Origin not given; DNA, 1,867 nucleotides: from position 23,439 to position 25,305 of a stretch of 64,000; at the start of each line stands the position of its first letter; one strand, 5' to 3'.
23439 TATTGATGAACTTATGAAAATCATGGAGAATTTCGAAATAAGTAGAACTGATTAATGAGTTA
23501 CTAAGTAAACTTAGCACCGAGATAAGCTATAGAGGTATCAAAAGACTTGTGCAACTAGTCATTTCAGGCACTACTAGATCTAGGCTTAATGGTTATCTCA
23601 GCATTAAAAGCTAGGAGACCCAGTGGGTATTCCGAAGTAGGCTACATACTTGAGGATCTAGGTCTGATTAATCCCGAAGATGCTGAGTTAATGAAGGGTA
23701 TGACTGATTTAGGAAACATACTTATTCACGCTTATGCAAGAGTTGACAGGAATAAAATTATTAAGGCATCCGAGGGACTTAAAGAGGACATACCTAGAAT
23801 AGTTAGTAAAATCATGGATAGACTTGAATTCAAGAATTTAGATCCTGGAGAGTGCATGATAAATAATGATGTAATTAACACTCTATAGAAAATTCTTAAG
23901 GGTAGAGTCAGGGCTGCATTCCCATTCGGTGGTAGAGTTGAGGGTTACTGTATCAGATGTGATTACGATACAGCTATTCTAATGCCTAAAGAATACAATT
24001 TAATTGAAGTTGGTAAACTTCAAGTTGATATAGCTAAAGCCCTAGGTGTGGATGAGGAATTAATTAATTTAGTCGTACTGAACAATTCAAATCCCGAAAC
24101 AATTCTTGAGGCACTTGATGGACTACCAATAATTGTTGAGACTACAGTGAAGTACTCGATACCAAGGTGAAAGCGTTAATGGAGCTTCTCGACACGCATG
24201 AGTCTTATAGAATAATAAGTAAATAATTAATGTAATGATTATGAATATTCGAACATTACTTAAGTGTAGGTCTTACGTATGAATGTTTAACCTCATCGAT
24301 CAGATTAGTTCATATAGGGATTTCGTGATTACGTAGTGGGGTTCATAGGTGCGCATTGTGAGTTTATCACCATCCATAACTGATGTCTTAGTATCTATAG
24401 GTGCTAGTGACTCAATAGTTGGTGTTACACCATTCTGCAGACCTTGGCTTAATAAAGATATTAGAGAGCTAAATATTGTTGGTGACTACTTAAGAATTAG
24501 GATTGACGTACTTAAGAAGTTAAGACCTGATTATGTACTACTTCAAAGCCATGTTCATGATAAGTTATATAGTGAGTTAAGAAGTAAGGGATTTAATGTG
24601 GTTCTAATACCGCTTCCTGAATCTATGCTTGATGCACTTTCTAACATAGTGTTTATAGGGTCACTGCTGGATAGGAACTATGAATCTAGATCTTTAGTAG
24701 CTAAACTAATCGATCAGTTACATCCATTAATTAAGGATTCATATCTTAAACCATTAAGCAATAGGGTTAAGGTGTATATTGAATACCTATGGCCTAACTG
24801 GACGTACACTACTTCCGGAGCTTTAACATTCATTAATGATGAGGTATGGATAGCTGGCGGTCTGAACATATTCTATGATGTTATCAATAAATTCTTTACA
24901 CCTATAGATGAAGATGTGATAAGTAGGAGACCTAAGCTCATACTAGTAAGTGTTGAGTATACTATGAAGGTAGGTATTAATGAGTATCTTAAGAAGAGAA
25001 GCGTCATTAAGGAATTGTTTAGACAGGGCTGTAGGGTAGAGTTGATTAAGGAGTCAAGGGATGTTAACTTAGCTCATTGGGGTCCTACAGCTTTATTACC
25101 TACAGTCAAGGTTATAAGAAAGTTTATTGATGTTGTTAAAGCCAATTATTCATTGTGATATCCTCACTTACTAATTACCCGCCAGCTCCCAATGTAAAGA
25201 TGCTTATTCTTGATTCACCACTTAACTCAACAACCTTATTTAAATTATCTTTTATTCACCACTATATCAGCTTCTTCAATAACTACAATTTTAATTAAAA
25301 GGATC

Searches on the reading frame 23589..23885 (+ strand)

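Call 3: search_protein_families(library=pfam, proteins=[window:23589-23885:+], max_evalue=0.1)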
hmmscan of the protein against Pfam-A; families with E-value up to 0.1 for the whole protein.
window:23589-23885:+ (99 aa): 1 family
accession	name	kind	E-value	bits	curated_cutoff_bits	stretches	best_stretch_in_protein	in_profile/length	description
PF01934.22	HepT-like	-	1.6e-11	44.4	23.5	1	1-68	47-113/120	Ribonuclease HepT-like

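Call 4: search_protein_families(library=ncbifam, proteins=[window:23589-23885:+], max_evalue=0.1)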
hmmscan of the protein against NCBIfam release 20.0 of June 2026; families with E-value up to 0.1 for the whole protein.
window:23589-23885:+ (99 aa): 1 family
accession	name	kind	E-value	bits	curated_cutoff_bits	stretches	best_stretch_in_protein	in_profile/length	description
NF047751.1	HepT_toxin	equivalog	9.3e-10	38.4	60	1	2-68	51-117/120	type VII toxin-antitoxin system HepT family RNase toxin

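Call 80: search_protein_families(library=padloc, proteins=[window:23589-23885:+], max_evalue=0.01)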
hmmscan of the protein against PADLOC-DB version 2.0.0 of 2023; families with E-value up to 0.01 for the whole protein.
window:23589-23885:+ (99 aa): 0 families

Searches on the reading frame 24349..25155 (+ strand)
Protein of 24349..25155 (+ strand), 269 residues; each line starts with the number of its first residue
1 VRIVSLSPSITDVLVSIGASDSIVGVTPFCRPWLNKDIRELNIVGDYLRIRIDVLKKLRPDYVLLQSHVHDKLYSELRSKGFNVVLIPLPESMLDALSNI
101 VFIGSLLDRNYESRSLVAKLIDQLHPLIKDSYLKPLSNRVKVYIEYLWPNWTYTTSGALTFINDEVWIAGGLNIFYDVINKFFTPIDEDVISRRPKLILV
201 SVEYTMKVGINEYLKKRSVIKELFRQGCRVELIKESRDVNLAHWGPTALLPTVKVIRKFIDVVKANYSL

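Call 3: search_protein_families(library=pfam, proteins=[window:24349-25155:+], max_evalue=0.1)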
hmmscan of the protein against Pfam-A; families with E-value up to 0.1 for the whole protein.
window:24349-25155:+ (269 aa): 1 family
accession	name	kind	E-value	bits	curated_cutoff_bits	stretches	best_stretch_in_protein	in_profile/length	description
PF01497.23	Peripla_BP_2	-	1.1e-13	51.6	27.5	1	3-202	1-199/235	Periplasmic binding protein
